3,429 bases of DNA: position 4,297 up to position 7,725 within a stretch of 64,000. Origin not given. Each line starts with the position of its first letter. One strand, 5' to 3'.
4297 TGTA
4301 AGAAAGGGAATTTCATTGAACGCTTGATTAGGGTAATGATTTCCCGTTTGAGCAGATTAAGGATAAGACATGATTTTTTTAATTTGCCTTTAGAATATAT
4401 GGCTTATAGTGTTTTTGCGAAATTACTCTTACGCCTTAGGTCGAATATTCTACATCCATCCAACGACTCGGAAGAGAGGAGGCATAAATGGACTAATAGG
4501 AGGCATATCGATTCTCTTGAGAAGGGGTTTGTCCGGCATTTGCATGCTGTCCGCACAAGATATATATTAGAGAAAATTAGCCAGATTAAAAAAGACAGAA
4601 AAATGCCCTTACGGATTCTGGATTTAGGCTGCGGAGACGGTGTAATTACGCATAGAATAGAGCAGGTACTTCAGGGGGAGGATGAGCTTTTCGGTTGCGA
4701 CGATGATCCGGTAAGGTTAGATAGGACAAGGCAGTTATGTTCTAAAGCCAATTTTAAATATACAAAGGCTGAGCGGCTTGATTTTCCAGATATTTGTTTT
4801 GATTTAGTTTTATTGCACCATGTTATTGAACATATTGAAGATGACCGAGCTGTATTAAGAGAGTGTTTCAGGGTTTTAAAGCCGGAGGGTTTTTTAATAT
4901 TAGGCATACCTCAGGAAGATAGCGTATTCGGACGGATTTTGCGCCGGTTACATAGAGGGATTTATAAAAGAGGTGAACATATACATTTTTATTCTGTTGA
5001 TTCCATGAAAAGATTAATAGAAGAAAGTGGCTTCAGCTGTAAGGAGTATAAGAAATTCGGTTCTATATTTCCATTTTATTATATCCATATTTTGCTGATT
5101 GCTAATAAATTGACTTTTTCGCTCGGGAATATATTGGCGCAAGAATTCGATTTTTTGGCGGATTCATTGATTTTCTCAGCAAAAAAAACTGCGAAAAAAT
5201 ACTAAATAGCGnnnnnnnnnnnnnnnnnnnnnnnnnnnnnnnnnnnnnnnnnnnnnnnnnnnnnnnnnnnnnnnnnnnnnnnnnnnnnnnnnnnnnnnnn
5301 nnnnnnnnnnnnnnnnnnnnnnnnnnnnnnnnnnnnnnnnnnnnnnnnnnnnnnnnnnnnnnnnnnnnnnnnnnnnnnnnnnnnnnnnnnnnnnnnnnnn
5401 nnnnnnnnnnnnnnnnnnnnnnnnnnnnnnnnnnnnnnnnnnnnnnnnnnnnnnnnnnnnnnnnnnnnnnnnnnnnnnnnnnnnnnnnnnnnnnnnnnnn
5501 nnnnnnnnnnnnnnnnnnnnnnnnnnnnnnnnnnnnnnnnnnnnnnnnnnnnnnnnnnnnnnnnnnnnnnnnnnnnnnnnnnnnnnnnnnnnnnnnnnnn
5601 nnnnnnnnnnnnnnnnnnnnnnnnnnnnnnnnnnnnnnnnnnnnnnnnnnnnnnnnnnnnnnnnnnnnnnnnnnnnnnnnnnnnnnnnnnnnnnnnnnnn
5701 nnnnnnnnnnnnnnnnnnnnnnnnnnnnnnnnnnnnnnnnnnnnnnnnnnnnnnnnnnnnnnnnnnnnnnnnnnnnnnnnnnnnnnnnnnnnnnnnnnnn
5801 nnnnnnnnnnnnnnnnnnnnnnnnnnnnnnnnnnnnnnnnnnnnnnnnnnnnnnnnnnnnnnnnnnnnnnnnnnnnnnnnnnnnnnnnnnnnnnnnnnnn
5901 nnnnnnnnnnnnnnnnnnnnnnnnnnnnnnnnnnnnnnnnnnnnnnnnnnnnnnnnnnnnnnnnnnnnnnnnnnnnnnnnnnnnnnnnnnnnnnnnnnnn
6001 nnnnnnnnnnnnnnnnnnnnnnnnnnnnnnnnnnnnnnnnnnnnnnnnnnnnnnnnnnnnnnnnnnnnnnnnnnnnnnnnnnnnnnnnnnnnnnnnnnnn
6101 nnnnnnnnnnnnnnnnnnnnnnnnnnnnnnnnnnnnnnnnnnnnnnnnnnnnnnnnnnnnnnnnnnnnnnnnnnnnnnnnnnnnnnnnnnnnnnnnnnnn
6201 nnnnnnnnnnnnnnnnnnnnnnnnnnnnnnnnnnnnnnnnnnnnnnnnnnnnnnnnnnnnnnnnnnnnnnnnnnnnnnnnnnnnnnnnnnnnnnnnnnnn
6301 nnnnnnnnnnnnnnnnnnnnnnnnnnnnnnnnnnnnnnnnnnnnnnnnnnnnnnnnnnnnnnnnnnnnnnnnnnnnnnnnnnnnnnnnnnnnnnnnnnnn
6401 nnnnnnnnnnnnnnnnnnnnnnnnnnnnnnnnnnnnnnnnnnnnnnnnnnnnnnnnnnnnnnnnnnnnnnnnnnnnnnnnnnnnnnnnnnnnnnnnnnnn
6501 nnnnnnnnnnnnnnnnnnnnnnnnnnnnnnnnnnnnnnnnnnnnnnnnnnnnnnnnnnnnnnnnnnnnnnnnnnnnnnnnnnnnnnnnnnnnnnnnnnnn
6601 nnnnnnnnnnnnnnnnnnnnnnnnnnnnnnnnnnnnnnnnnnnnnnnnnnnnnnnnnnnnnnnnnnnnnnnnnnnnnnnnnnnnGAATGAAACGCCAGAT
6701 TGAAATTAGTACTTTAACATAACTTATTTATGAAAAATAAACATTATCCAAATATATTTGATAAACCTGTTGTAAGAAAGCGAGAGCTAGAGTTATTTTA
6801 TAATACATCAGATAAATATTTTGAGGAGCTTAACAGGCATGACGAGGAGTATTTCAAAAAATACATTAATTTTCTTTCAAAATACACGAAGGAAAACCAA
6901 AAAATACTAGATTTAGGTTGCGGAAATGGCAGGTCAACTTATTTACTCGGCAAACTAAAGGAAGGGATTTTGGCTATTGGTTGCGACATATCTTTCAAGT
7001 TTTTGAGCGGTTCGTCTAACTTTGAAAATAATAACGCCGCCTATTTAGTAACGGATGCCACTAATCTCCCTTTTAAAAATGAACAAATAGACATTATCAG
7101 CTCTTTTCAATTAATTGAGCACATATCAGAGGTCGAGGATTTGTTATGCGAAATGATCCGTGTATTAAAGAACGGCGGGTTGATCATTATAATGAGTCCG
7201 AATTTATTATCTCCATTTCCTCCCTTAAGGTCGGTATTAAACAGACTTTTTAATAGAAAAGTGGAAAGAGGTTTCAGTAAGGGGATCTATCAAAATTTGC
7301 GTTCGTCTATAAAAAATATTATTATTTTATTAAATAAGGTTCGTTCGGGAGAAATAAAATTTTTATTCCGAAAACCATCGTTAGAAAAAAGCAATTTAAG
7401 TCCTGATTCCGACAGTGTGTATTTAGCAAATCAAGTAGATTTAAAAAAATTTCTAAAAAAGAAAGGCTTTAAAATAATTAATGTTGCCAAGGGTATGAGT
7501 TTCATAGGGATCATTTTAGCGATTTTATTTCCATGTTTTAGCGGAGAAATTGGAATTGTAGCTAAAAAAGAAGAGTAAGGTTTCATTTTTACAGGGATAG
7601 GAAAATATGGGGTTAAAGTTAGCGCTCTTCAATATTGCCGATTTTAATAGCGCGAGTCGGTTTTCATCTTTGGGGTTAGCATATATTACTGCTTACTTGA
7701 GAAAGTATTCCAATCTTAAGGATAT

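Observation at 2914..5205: Single-polypeptide fusion of a B12-binding radical SAM domain to a class I SAM methyltransferase, plus two more B12-rSAM paralogs in the same sugar locus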

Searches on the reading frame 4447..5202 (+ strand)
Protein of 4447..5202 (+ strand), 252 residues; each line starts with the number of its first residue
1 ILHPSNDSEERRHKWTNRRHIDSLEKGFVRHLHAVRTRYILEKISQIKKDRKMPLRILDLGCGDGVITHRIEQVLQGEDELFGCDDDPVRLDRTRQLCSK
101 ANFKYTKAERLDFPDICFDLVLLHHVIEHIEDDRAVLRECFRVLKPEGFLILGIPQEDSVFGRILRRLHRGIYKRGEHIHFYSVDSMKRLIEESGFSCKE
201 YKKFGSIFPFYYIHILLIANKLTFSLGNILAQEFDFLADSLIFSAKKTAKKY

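Call 27: find_homologous_proteins(query=window:4447-5202:+, max_evalue=0.00001)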
Query window:4447-5202:+ (252 aa): 164 proteins with E <= 0.00001 among 799 candidates; the best 120 are listed.
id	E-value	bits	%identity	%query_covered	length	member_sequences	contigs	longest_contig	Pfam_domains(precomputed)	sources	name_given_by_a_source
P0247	6.3e-79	283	54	92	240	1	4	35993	PF07021.19,PF13847.13,PF13489.13,PF13649.13,PF05219.18,PF01209.25,PF08241.19,PF08242.19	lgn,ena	-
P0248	2.2e-76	275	50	93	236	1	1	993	PF07021.19,PF13847.13,PF13489.13,PF13649.13,PF05219.18,PF01209.25,PF08241.19,PF08242.19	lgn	-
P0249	1.4e-71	259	53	93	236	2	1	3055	PF13847.13,PF13489.13,PF05175.21,PF13649.13,PF01209.25,PF08241.19,PF08242.19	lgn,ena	-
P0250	4.2e-67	244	49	93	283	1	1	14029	PF07021.19,PF13847.13,PF13489.13,PF05175.21,PF13649.13,PF01739.25,PF01209.25,PF08241.19,PF08242.19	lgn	-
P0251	3.0e-66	242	49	93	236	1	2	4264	PF07021.19,PF13847.13,PF13489.13,PF13649.13,PF01209.25,PF08241.19,PF08242.19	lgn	-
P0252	2.0e-65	239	51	93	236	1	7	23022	PF13847.13,PF13489.13,PF05175.21,PF13649.13,PF00891.25,PF01209.25,PF08241.19,PF08242.19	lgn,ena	-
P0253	6.0e-65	237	48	94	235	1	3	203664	PF07021.19,PF13847.13,PF13489.13,PF05175.21,PF13649.13,PF01739.25,PF01209.25,PF08241.19,PF08242.19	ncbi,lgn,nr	ncbi:MAG: class I SAM-dependent methyltransferase [Candidatus Rokubacteria bacterium]|nr:class I SAM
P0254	1.1e-64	237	48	93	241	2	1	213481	PF07021.19,PF13847.13,PF13489.13,PF05175.21,PF13649.13,PF01209.25,PF08241.19,PF08242.19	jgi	-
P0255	5.3e-64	234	50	94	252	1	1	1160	PF13489.13,PF05219.18,PF08241.19,PF05401.17,PF07021.19,PF13847.13,PF05175.21,PF13649.13,PF05148.22,PF00891.25,PF01209.25,PF08242.19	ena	-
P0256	1.2e-63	233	45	93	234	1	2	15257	PF13847.13,PF13489.13,PF13649.13,PF01209.25,PF08241.19,PF08242.19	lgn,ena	-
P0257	1.5e-63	233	47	94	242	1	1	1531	PF13847.13,PF13489.13,PF13649.13,PF01209.25,PF08241.19,PF08242.19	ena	-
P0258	3.3e-63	232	50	93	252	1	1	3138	PF13489.13,PF03141.23,PF05219.18,PF08241.19,PF07021.19,PF13847.13,PF05175.21,PF13649.13,PF05148.22,PF00891.25,PF01209.25,PF08242.19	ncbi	-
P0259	8.8e-62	227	45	95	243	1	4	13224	PF07021.19,PF13847.13,PF13489.13,PF13649.13,PF01209.25,PF08241.19,PF08242.19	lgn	-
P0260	2.8e-61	225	45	94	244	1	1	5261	PF07021.19,PF13847.13,PF13489.13,PF13649.13,PF01209.25,PF08241.19,PF08242.19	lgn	-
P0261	4.0e-61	225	47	93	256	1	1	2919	PF07021.19,PF13847.13,PF13489.13,PF05175.21,PF13649.13,PF05148.22,PF01209.25,PF08241.19,PF08242.19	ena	-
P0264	4.4e-53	199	41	93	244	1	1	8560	PF07021.19,PF13847.13,PF00398.27,PF13489.13,PF13649.13,PF01209.25,PF08241.19,PF08242.19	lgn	-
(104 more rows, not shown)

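Call 29: find_encoding_contigs(protein=P0247, flank=5000, max_places=2)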
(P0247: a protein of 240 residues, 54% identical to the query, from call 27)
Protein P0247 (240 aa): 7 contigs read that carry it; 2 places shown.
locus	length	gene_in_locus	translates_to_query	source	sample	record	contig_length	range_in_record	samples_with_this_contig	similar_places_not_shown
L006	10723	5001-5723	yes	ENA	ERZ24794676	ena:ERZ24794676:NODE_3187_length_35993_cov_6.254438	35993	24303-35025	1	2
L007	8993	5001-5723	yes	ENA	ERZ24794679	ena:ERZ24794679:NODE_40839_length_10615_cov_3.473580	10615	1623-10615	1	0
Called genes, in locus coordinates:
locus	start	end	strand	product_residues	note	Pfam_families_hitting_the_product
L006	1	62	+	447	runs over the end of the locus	PF02366:PMT (weak), PF13231:PMT_2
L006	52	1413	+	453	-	-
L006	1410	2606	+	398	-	PF13439:Glyco_transf_4, PF13579:Glyco_trans_4_4, PF00534:Glycos_transf_1, PF13692:Glyco_trans_1_4, PF26337:Gtf3_C (weak)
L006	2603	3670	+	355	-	PF00534:Glycos_transf_1 (weak), PF13692:Glyco_trans_1_4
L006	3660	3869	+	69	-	-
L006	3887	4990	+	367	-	PF13439:Glyco_transf_4, PF13477:Glyco_trans_4_2 (weak), PF13579:Glyco_trans_4_4, PF20706:GT4-conflict (weak), PF00534:Glycos_transf_1, PF13692:Glyco_trans_1_4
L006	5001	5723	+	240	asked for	PF05219:DREV (weak), PF13489:Methyltransf_23, PF01209:Ubie_methyltran, PF07021:MetW, PF13847:Methyltransf_31, PF08241:Methyltransf_11, PF08242:Methyltransf_12, PF13649:Methyltransf_25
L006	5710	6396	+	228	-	PF13847:Methyltransf_31, PF08241:Methyltransf_11, PF08242:Methyltransf_12, PF13649:Methyltransf_25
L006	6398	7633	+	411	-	PF01943:Polysacc_synt, PF13440:Polysacc_synt_3, PF01554:MatE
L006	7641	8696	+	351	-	PF04055:Radical_SAM, PF13186:SPASM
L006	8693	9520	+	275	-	PF01522:Polysacc_deac_1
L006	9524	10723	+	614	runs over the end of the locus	PF00534:Glycos_transf_1, PF13692:Glyco_trans_1_4, PF02698:DUF218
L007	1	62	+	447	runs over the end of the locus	PF02366:PMT (weak), PF13231:PMT_2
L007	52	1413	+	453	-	-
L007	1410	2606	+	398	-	PF13439:Glyco_transf_4, PF13579:Glyco_trans_4_4, PF00534:Glycos_transf_1, PF13692:Glyco_trans_1_4, PF26337:Gtf3_C (weak)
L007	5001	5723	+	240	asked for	PF05219:DREV (weak), PF13489:Methyltransf_23, PF01209:Ubie_methyltran, PF07021:MetW, PF13847:Methyltransf_31, PF08241:Methyltransf_11, PF08242:Methyltransf_12, PF13649:Methyltransf_25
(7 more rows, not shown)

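Call 30: find_encoding_contigs(protein=P0252, flank=5000, max_places=2)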
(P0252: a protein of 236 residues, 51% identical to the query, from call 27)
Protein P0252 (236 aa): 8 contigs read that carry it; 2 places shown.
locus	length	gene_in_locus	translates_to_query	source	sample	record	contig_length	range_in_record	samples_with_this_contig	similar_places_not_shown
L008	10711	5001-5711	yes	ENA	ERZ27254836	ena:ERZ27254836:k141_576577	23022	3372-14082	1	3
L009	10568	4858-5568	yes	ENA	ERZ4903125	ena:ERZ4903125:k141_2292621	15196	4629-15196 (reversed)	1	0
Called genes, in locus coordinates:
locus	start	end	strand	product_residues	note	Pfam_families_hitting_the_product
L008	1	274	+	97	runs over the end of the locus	PF18765:Polbeta, PF01909:NTP_transf_2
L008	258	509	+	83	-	PF01934:HepT-like (weak)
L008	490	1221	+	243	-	PF01841:Transglut_core (faint)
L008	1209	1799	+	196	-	PF25084:LbH_EIF2B, PF00132:Hexapep, PF25087:GMPPB_C (weak), PF25084:LbH_EIF2B (weak), PF00132:Hexapep, PF14602:Hexapep_2 (weak)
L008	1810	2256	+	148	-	PF20797:HepT-like_2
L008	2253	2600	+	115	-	PF01909:NTP_transf_2 (faint), PF18765:Polbeta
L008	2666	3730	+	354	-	PF01408:GFO_IDH_MocA, PF22725:GFO_IDH_MocA_C3, PF02894:GFO_IDH_MocA_C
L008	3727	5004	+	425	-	PF13439:Glyco_transf_4, PF00534:Glycos_transf_1, PF13692:Glyco_trans_1_4, PF13524:Glyco_trans_1_2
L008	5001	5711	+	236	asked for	PF00891:Methyltransf_2 (weak), PF01209:Ubie_methyltran (weak), PF13489:Methyltransf_23, PF05175:MTS (weak), PF13649:Methyltransf_25, PF13847:Methyltransf_31, PF08241:Methyltransf_11, PF08242:Methyltransf_12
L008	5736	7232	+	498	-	PF02310:B12-binding, PF04055:Radical_SAM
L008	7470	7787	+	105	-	PF24839:DUF7718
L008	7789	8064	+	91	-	PF18882:DUF5647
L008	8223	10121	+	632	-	PF13522:GATase_6, PF13537:GATase_7, PF00733:Asn_synthase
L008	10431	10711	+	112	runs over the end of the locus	PF17723:RHH_8 (weak), PF03683:UPF0175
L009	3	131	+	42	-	?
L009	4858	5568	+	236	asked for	PF00891:Methyltransf_2 (weak), PF01209:Ubie_methyltran (weak), PF13489:Methyltransf_23, PF05175:MTS (weak), PF13649:Methyltransf_25, PF13847:Methyltransf_31, PF08241:Methyltransf_11, PF08242:Methyltransf_12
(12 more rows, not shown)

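Call 31: find_encoding_contigs(protein=P0253, flank=5000, max_places=2)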
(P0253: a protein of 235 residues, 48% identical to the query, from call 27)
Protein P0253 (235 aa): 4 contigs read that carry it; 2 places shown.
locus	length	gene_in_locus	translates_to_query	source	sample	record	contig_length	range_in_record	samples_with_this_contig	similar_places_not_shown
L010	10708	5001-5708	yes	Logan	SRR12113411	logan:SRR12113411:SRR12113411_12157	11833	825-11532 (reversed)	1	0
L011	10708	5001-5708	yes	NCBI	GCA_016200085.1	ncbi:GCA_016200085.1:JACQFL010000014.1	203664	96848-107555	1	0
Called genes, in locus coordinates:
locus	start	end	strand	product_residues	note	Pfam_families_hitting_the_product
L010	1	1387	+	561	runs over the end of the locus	?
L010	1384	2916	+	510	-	-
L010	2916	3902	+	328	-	PF03966:Trm112p, PF13489:Methyltransf_23, PF08241:Methyltransf_11, PF08242:Methyltransf_12, PF13649:Methyltransf_25, PF13847:Methyltransf_31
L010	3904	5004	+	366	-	PF13439:Glyco_transf_4, PF13579:Glyco_trans_4_4, PF00534:Glycos_transf_1, PF13692:Glyco_trans_1_4, PF13524:Glyco_trans_1_2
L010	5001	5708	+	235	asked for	PF01209:Ubie_methyltran, PF13489:Methyltransf_23, PF05175:MTS (weak), PF07021:MetW (weak), PF08241:Methyltransf_11, PF08242:Methyltransf_12, PF13649:Methyltransf_25, PF13847:Methyltransf_31, +1 more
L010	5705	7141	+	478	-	-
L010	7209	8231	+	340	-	PF03102:NeuB, PF08666:SAF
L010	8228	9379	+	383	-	PF02350:Epimerase_2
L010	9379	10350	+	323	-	PF00389:2-Hacid_dh, PF02826:2-Hacid_dh_C, PF03446:NAD_binding_2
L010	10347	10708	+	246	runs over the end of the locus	PF02348:CTP_transf_3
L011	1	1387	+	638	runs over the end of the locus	PF13522:GATase_6, PF13537:GATase_7, PF00733:Asn_synthase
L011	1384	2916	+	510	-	-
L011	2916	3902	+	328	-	PF03966:Trm112p, PF13489:Methyltransf_23, PF08241:Methyltransf_11, PF08242:Methyltransf_12, PF13649:Methyltransf_25, PF13847:Methyltransf_31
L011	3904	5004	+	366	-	PF13439:Glyco_transf_4, PF13579:Glyco_trans_4_4, PF00534:Glycos_transf_1, PF13692:Glyco_trans_1_4, PF13524:Glyco_trans_1_2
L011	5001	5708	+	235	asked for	PF01209:Ubie_methyltran, PF13489:Methyltransf_23, PF05175:MTS (weak), PF07021:MetW (weak), PF08241:Methyltransf_11, PF08242:Methyltransf_12, PF13649:Methyltransf_25, PF13847:Methyltransf_31, +1 more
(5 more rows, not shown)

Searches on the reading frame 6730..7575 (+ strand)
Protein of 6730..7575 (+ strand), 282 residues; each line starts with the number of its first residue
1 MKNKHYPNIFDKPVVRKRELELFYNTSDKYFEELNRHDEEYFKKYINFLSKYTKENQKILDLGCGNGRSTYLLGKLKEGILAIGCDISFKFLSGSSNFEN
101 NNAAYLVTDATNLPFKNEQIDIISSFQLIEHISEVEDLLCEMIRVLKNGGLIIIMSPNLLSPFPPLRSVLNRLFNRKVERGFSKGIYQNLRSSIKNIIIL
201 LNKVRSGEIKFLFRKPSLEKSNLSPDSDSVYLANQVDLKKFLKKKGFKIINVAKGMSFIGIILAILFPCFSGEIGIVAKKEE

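Call 6: search_protein_families(library=pfam, proteins=[window:6730-7575:+], max_evalue=0.001)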
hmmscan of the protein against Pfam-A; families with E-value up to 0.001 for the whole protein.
window:6730-7575:+ (282 aa): 9 families
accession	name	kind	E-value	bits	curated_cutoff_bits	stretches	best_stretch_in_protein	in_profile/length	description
PF08241.18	Methyltransf_11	-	1.7e-19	70.7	21.2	1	60-154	1-95/95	Methyltransferase domain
PF13649.12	Methyltransf_25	-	2.1e-15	57.6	27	1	59-150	1-97/97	Methyltransferase domain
PF13847.12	Methyltransf_31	-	2.1e-15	57.1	27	1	54-165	2-120/145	Methyltransferase domain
PF13489.12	Methyltransf_23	-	1.5e-14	54.5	27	1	35-161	2-123/164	Methyltransferase domain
PF08242.18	Methyltransf_12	-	8e-10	39.8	30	1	60-152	1-98/98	Methyltransferase domain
PF01209.24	Ubie_methyltran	-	1.4e-09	38.1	20.1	1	42-155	35-152/233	ubiE/COQ5 methyltransferase family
PF05148.21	Methyltransf_8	-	1.3e-05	25.6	27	1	37-155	55-157/219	Hypothetical methyltransferase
PF05175.20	MTS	-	8.9e-05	22.6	23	1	54-170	29-154/170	Methyltransferase small domain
PF03848.20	TehB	-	0.00046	20.1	20.4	1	56-156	31-134/193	Tellurite resistance protein TehB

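Call 24: search_protein_families(library=ncbifam, proteins=[window:6730-7575:+], max_evalue=0.001)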
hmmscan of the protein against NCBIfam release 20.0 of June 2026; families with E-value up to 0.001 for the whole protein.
window:6730-7575:+ (282 aa): 38 families (the best 25 are shown)
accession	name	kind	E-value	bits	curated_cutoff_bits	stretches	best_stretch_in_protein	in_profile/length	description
NF045667.1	MTase_DVU1556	equivalog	2.2e-16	59.9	155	1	54-154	21-119/213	DVU_1556 family methyltransferase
TIGR01934.1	MenG_MenH_UbiE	subfamily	1.8e-14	53.6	158.35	1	53-156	37-143/223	ubiquinone/menaquinone biosynthesis methyltransferase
NF001244.0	PRK00216.1-5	equivalog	1.8e-12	47.1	216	1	53-156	46-155/236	bifunctional demethylmenaquinone methyltransferase/2-methoxy-6-polyprenyl-1,4-benzoquinol methylase UbiE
TIGR02072.1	BioC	equivalog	3.6e-12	46.6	184.95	1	44-154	22-132/244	malonyl-ACP O-methyltransferase BioC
TIGR04345.1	ovoA_Cterm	equivalog_domain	8.3e-12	45.1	170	2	29-103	14-87/242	putative 4-mercaptohistidine N1-methyltransferase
NF001241.0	PRK00216.1-2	equivalog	1.2e-11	44.7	327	1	53-155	49-148/231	demethylmenaquinone methyltransferase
NF040539.1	AST_met_ArsM_2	exception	5.5e-10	39.5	240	1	53-154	54-163/262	putative arsinothricin biosynthesis methyltransferase ArsM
TIGR01983.1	UbiG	equivalog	6.8e-10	38.6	102.95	1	40-155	31-152/228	bifunctional 2-polyprenyl-6-hydroxyphenol methylase/3-demethylubiquinol 3-O-methyltransferase UbiG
NF047649.1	MTase_UXPK_star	exception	2.2e-09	36.8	460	1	57-166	79-193/283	methyltransferase/UXPK-star double selenoprotein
NF041537.1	ArsM_AhpD_UU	exception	3.7e-09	35.8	510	1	54-163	75-189/345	arsenite methyltransferase/AhpD domain selenoprotein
NF041536.1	ArsM_DUF2284_UU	exception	4.7e-09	35.1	575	1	54-155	75-181/459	arsenite methyltransferase/DUF2284 domain selenoprotein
NF004452.0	PRK05785.1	equivalog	4e-08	33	207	1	31-149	22-140/228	hypothetical protein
NF007610.0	PRK10258.1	equivalog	7.6e-08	32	342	1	53-153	40-137/251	malonyl-ACP O-methyltransferase BioC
NF008823.0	PRK11873.1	subfamily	1e-07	31.8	263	1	54-154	76-181/272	arsenite methyltransferase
NF001242.0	PRK00216.1-3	equivalog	5.4e-07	29.3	351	1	44-155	59-176/258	bifunctional demethylmenaquinone methyltransferase/2-methoxy-6-polyprenyl-1,4-benzoquinol methylase UbiE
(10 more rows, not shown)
